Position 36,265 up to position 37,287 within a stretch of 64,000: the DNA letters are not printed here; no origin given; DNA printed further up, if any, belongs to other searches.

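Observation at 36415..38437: AT-rich ABC-type ATPase + HEPN (Rx4H) two-gene cassette at the lysis-distal end of the prophage: candidate anti-phage / abortive-infection system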

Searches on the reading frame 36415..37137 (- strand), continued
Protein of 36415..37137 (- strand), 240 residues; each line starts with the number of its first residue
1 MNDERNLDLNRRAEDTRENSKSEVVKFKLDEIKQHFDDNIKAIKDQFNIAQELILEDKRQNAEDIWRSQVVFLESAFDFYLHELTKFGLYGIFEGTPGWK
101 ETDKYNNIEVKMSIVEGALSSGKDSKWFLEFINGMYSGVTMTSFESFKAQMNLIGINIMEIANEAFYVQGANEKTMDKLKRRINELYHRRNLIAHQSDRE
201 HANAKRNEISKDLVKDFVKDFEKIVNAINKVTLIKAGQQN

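Call 37: fold_search(model_id=the predicted structure, library=viral)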
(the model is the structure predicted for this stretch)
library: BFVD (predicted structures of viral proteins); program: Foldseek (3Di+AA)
matches with E <= 10: 103; with E <= 0.001: 0
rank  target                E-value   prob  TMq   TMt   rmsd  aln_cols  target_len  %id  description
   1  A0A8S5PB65            8.7e-02  1.00  0.51  0.57   8.9       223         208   15  MAE-28990/MAE-18760-like HEPN domain-containing protein [Phage sp. ctPtC7]
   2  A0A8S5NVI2            2.6e-01  0.99  0.54  0.43   5.7       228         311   13  Uncharacterized protein [Siphoviridae sp. ctiPM17]
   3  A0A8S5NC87            4.7e-01  0.82  0.35  0.41  15.1       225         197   13  Uncharacterized protein [Siphoviridae sp. ctwWa4]
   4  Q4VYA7                5.7e-01  0.30  0.26  0.25  17.2       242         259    9  (no name in the UniProt tables at hand)
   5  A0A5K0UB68            6.9e-01  0.09  0.16  0.16  21.2       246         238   10  t-SNARE coiled-coil homology domain-containing protein [Yasminevirus sp. GU-2018]
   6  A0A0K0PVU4            9.1e-01  0.12  0.21  0.17  18.8       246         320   11  Head morphogenesis protein [Roseobacter phage RDJL Phi 2]
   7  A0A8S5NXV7            1.5e+00  0.28  0.31  0.35  14.8       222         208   13  Uncharacterized protein [Siphoviridae sp. ctINK4]
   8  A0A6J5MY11            1.8e+00  0.10  0.22  0.15  19.6       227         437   16  Uncharacterized protein [uncultured Caudovirales phage]
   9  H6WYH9                1.8e+00  0.06  0.17  0.16  16.2       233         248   14  Tail related protein [Hafnia phage Enc34]
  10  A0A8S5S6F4            2.0e+00  0.08  0.22  0.19  19.7       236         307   10  Uncharacterized protein [Podoviridae sp. ctsUe5]
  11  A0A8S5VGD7            2.4e+00  0.06  0.21  0.15  16.7       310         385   10  Uncharacterized protein [Myoviridae sp. ctkfK18]
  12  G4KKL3                2.6e+00  0.25  0.37  0.39  16.3       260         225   12  (no name in the UniProt tables at hand)
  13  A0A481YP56            2.6e+00  0.12  0.27  0.28  19.1       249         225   13  Uncharacterized protein [Pithovirus LCDPAC02]
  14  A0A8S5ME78            2.6e+00  0.05  0.17  0.18  14.0       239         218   10  dUTPase [Siphoviridae sp. ctYh54]
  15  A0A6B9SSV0            2.7e+00  0.08  0.23  0.18  17.4       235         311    6  (no name in the UniProt tables at hand)
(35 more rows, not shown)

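Call 38: search_dna_similar(query=window:36415-37137:-, collection=phages, mode=protein, max_rows=25, max_evalue=0.001)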
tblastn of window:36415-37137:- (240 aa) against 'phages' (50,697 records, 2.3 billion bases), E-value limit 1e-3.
Records with a match: 2; places in all: 2; records where one place covers at least 80% of the query: 1.
Best place of each record, by identity: <60% 2.
By first word of the organism name: Pseudomonas 1; Primolicivirus 1.
By host as written in the record: Pseudomonas aeruginosa ZS-PA-35 1; - 1.
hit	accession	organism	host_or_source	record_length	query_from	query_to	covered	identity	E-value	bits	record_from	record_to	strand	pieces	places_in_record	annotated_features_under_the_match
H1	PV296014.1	Pseudomonas phage WX-TY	Pseudomonas aeruginosa ZS-PA-35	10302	36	235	83%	28.1%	1e-7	58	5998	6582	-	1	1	hypothetical protein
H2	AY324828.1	Primolicivirus Pf1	-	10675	63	206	60%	25.5%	1e-4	49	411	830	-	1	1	none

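Call 39: search_dna_similar(query=window:36415-37137:-, collection=plasmids, mode=protein, max_rows=25, max_evalue=0.001)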
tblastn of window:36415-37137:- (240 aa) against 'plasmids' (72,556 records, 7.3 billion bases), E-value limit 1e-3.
No match.

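Call 40: get_annotated_region(hit=H1, flank=4000)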
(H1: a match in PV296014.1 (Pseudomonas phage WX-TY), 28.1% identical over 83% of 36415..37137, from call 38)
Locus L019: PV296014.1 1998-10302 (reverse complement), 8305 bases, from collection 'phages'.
description: Pseudomonas phage WX-TY, complete genome.
organism: Pseudomonas phage WX-TY (NCBI taxid 3416566)
taxonomy: Viruses
host: Pseudomonas aeruginosa ZS-PA-35; source: cell-free supernatant; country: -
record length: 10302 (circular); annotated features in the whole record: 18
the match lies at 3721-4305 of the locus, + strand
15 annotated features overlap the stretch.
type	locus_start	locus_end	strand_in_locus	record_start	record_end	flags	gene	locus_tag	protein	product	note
CDS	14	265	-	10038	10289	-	-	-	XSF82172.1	hypothetical protein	-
CDS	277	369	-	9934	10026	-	-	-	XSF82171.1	hypothetical protein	-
CDS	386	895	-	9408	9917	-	-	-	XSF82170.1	ssDNA binding protein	-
CDS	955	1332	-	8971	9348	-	-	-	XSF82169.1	hypothetical protein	-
CDS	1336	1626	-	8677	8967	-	-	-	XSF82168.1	hypothetical protein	-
CDS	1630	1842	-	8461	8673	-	-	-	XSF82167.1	hypothetical protein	-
CDS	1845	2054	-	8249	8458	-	-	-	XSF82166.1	hypothetical protein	FIG00959172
CDS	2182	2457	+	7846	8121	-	-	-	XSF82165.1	hypothetical protein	-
CDS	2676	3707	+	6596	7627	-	-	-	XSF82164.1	hypothetical protein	-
CDS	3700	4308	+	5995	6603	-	-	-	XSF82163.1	hypothetical protein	-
CDS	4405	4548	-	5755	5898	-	-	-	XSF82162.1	hypothetical protein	-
CDS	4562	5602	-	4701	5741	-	-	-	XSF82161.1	integrase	-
CDS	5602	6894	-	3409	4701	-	-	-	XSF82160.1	hypothetical protein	-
CDS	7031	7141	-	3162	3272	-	-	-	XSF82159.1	hypothetical protein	-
CDS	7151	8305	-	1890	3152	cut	-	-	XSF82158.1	zona occludens toxin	-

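Call 41: get_annotated_region(hit=H2, flank=4000)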
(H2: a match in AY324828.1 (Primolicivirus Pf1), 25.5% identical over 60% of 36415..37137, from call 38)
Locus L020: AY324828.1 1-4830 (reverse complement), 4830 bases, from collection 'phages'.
description: Pseudomonas phage Pf1, complete prophage.
organism: Primolicivirus Pf1 (NCBI taxid 2011081)
taxonomy: Viruses; Monodnaviria; Loebvirae; Hofneiviricota; Faserviricetes; Tubulavirales; Inoviridae; Primolicivirus
host: -; source: -; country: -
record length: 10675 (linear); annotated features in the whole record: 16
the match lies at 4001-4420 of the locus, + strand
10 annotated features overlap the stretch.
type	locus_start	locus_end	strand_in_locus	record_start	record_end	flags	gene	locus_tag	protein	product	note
CDS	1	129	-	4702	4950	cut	-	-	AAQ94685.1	PA0723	coat protein B (CoaB)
CDS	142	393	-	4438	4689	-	-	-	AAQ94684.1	PA0722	hypothetical protein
CDS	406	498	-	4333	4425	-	-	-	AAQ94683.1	PA0721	hypothetical protein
CDS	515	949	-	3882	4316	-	-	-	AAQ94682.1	PA0720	gene 5 protein; helix destabilizing protein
CDS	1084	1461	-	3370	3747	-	-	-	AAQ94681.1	PA0719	hypothetical protein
CDS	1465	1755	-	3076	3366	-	-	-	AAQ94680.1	PA0718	hypothetical protein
CDS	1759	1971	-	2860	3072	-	-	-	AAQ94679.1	PA0717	hypothetical protein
CDS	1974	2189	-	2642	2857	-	-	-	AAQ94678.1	hypothetical protein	Orf71; similar to Orf90 of Pseudomonas phage Pf1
CDS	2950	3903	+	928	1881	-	-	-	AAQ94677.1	putative regulatory protein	Orf317; similar to Soj (ParA) in chromosome partitioning functions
misc_recomb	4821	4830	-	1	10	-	-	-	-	-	att2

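Call 42: search_protein_families(library=pfam, proteins=[L019:2676-3707:+, L019:3700-4308:+, L020:2950-3903:+], max_evalue=0.1)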
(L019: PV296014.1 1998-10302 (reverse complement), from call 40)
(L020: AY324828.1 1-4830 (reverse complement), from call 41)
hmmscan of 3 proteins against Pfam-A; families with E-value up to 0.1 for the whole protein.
L019:2676-3707:+ (343 aa): 6 families
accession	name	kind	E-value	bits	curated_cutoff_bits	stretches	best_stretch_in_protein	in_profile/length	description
PF13614.12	AAA_31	-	3.9e-26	92.5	27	1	4-195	3-168/177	AAA domain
PF01656.29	CbiA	-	6.7e-11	42.7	25.4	1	6-166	2-102/125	CobQ/CobB/MinD/ParA nucleotide binding domain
PF02374.21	ArsA_ATPase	-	2.1e-05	24.3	24.3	1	4-65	2-59/305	Anion-transporting ATPase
PF00142.24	Fer4_NifH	-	6.6e-05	23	25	1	8-63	5-61/271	4Fe-4S iron sulfur cluster binding proteins, NifH/frxC family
PF10609.15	ParA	-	0.0064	16.4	27.1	0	5-39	6-41/246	NUBPL iron-transfer P-loop NTPase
PF07015.17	VirC1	-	0.011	15.5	24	0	144-179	83-118/231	VirC1 protein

L019:3700-4308:+ (202 aa): 3 families
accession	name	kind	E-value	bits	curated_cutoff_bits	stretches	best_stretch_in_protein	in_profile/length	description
PF18735.6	HEPN_RiboL-PSP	-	6.8e-14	52.7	28.4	1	11-195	3-183/191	RiboL-PSP-HEPN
PF18739.6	HEPN_Apea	-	0.014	16.3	24.4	1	89-193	13-121/136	Apea-like HEPN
PF22194.2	F-93_WHD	-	0.018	15.6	28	0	18-67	3-49/62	F-93, winged-helix domain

L020:2950-3903:+ (317 aa): 2 families
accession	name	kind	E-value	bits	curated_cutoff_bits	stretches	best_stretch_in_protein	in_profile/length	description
PF13614.12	AAA_31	-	2.2e-15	57.5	27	1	4-165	30-164/177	AAA domain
PF01656.29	CbiA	-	0.0031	17.9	25.4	1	3-110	25-54/125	CobQ/CobB/MinD/ParA nucleotide binding domain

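Call 43: search_protein_families(library=padloc, alignment_id=A1, max_evalue=0.01)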
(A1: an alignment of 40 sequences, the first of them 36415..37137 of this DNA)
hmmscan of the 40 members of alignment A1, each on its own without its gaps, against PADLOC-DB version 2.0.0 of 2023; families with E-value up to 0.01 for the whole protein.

A. member 1, window:36415-37137:- (240 aa): 1 family
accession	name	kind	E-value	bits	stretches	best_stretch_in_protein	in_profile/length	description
PDLC04803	PDC-S02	-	0.00023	18.9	1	147-217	37-107/269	-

B. families by the number of members that match (of 40 scanned): 11 families
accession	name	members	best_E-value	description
PDLC01278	Cas8b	8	7.8e-05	CAS-I-B; effector_LS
PDLC03836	DzbB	4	3.1e-05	-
PDLC01688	DUF3644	2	0.00012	DUF3644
PDLC04803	PDC-S02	2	0.00023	-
PDLC04162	HEC-08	2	0.00034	-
PDLC01509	Csx1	2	0.00062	CAS-III; associated_signaling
PDLC04190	HEC-01B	2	0.0047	-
PDLC01824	CARF2--CARF_HEPN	1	0.0017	-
PDLC03792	RTas1465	1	0.0021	DRT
PDLC04939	PDC-S15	1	0.0022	-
PDLC00635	ZorA2|ZorA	1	0.008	MotA/ExbB/TolQ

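Call 44: find_related_loci(query=A1, collection=genome_contigs, flank=6000)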
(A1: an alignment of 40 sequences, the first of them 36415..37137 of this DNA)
Query A1 (240 aa) in genome_contigs; peptide patterns used: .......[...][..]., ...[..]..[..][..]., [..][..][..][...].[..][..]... (x = any residue, [..] = any of these).
138 stretches matched a pattern; 107 encode a relative of the query (tblastn E <= 1e-3); the best 80 are kept; 80 distinct loci.
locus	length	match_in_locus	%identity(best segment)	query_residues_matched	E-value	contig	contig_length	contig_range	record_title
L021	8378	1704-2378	55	3-229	2e-82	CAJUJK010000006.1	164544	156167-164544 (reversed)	MAG TPA_asm: uncultured Lachnospiraceae bacterium isolate MGBC143115 genome assembly, contig: MGBC143115.6, whole genome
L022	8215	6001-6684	55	3-232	5e-82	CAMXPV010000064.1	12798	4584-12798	MAG TPA_asm: uncultured Lachnospiraceae bacterium isolate SRR14920964_bin.12_metawrap_v1.3_MAG genome assembly, contig:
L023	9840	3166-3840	54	3-229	2e-81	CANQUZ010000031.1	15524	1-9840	MAG: uncultured Roseburia sp. isolate Lapin-032__bin108 genome assembly, contig: Lapin-032__NODE_5554_length_15524_cov_3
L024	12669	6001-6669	55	4-228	9e-81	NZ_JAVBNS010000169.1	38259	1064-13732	MAG: Anaerosporobacter sp. isolate EPI_MAG_00087 c_000007073345, whole genome shotgun sequence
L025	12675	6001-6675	54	4-230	2e-80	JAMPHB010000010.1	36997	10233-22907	MAG: Blautia sp. isolate NALB_7961_28 Scaffold_#10__SCF_010___37082_bp, whole genome shotgun sequence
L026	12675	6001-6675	55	3-229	2e-80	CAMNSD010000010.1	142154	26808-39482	MAG: uncultured Lachnospiraceae bacterium isolate SRR19792995_bin.57_metawrap_v1.3_MAG genome assembly, contig: ERZ12290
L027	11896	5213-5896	53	3-232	5e-80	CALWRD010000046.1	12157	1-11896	MAG: uncultured Clostridia bacterium isolate E03__bin333 genome assembly, contig: E03__k127_2379879, whole genome shotgu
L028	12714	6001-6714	52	3-237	5e-79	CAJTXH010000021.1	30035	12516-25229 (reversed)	MAG TPA_asm: uncultured Lachnospiraceae bacterium isolate MGBC118028 genome assembly, contig: MGBC118028.21, whole genom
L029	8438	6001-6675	53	3-229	1e-78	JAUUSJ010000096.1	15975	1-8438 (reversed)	MAG: Blautia sp. isolate N1171.6 NODE_905_length_15975_cov_52.986495, whole genome shotgun sequence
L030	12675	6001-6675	54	3-229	1e-78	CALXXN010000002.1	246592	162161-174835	MAG: uncultured Spirochaetales bacterium isolate BRZ_SD__bin58 genome assembly, contig: BRZ_SD__NODE_10_length_246592_co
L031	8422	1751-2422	52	3-228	2e-78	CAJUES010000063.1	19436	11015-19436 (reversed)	MAG TPA_asm: uncultured Lachnospiraceae bacterium isolate MGBC135202 genome assembly, contig: MGBC135202.63, whole genom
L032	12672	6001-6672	52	4-229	5e-78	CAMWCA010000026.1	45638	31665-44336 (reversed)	MAG TPA_asm: uncultured Lachnospiraceae bacterium isolate SRR13528209_bin.6_metawrap_v1.3_MAG genome assembly, contig: N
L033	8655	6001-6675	53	3-229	6e-78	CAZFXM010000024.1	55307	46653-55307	MAG TPA_asm: uncultured Clostridium sp. isolate SRP287540_co1_326 genome assembly, contig: NODE_512_length_55307_cov_36.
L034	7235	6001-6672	53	3-228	1e-77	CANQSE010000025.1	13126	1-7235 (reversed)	MAG: uncultured Acetatifactor sp. isolate Lapin-021__bin33 genome assembly, contig: Lapin-021__NODE_5405_length_13126_co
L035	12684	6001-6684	52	3-232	2e-77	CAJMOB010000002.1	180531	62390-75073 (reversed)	TPA_asm: uncultured bacterium isolate ERR1430482-bin.12 genome assembly, contig: NODE_48_length_180531_cov_12.287806, wh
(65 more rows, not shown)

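Call 64: search_protein_representatives(alignment_id=A1)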
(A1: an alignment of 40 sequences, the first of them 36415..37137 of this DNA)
Query: 40 sequences, 233 profile positions. Proteins with E-value up to 0.001 (for the whole library): 898; up to 1e-10: 481; up to 1e-30: 165. The best 150 are listed.
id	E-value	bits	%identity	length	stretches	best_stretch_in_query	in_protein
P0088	2.9e-88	311.8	-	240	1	1-232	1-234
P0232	2.8e-87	308.6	-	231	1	3-232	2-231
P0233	2.6e-85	302.2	-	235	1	1-232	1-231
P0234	7.5e-85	300.6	-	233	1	3-231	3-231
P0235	3.2e-84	298.6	-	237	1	3-232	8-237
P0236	1.9e-82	292.8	-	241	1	2-232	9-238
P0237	1.3e-80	286.8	-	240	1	1-230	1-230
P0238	1.1e-79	283.7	-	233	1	4-232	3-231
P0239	1.4e-79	283.3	-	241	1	1-232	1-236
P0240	3.0e-78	279.1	-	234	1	2-230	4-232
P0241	6.0e-77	274.8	-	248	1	3-232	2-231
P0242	7.4e-77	274.5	-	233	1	1-232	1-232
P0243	9.6e-77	274.1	-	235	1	1-230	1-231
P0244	1.1e-75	270.6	-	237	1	2-229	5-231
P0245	1.9e-75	269.9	-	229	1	2-232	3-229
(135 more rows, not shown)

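Call 106: search_protein_families(library=pfam, alignment_id=A1, max_evalue=0.001)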
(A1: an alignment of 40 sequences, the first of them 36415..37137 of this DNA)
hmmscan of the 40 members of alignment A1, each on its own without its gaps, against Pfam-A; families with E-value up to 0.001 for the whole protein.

A. member 1, window:36415-37137:- (240 aa): 1 family
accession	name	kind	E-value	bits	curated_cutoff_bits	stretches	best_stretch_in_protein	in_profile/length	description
PF18735.6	HEPN_RiboL-PSP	-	1.3e-07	32.1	28.4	1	148-230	126-187/191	RiboL-PSP-HEPN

B. families by the number of members that match (of 40 scanned): 5 families
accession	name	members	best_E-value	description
PF18735.6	HEPN_RiboL-PSP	39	8.2e-14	RiboL-PSP-HEPN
PF18734.6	HEPN_AbiU2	2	0.00037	AbiU2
PF24942.1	Fn3_Dep-1_1st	1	0.00071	Dep-1 first Fn3-like domain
PF07574.19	SMC_Nse1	1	0.00074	Nse1 non-SMC component of SMC5-6 complex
PF18737.6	HEPN_MAE_28990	1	0.00085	MAE_28990/MAE_18760-like HEPN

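Call 109: find_related_loci(query=A1, collection=viral_contigs, flank=5000)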
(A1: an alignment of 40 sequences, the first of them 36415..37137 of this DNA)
Query A1 (240 aa) in viral_contigs; peptide patterns used: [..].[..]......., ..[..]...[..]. (x = any residue, [..] = any of these).
23 stretches matched a pattern; 14 encode a relative of the query (tblastn E <= 1e-3); 14 distinct loci.
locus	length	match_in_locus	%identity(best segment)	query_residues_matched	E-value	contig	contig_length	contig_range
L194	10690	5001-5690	44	2-240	9e-57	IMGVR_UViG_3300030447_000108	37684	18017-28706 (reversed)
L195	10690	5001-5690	42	1-232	1e-52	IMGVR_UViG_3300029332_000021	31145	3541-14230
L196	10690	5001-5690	42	1-232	1e-52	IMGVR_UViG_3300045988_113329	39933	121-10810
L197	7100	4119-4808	42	1-232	1e-52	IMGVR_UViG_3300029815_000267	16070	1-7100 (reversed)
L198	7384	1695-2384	42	1-232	8e-53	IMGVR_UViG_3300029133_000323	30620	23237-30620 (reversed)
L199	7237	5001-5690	42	1-232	1e-52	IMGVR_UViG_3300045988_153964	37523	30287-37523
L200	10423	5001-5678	38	5-232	1e-49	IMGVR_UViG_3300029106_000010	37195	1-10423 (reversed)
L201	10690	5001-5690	42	1-232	1e-52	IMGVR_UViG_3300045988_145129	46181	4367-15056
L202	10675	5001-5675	36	3-235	2e-46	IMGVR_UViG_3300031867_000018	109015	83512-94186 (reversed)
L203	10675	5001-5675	37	5-233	7e-43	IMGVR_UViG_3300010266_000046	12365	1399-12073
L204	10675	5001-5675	36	5-233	2e-42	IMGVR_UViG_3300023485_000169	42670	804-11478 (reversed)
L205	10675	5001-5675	36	5-233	2e-42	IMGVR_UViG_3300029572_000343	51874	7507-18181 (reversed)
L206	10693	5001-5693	36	4-229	2e-41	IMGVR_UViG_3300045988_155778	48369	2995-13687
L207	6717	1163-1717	35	9-207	2e-25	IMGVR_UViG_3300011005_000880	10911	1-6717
